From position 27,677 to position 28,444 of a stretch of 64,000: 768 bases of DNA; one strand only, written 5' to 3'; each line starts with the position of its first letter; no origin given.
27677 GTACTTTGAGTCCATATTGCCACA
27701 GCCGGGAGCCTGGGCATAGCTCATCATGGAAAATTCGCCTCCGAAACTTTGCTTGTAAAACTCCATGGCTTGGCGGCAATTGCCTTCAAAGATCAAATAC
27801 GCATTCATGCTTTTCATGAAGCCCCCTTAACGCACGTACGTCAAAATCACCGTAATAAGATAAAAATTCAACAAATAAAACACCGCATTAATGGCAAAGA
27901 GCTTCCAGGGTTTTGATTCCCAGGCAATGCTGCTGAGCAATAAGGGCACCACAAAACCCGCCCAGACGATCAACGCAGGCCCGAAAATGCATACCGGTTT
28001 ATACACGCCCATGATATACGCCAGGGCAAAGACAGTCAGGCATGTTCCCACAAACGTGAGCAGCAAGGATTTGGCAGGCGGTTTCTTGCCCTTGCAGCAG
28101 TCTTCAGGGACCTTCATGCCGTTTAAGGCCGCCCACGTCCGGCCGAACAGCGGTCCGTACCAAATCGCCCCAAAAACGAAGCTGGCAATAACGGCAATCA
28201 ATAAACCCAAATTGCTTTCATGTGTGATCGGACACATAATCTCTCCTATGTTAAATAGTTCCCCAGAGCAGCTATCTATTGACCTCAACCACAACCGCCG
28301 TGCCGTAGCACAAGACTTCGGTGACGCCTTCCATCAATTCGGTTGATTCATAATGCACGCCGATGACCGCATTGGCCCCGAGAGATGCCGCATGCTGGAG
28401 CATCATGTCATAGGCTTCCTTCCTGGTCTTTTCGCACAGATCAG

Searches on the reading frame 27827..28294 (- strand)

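Call 67: search_protein_families(library=pfam, proteins=[window:27827-28294:-], max_evalue=0.001)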
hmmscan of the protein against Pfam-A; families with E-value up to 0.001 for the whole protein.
window:27827-28294:- (155 aa): 1 family
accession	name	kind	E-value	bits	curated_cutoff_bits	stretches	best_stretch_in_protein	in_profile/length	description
PF08570.15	DUF1761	-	9e-25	87.8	31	1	31-152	3-123/123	Protein of unknown function (DUF1761)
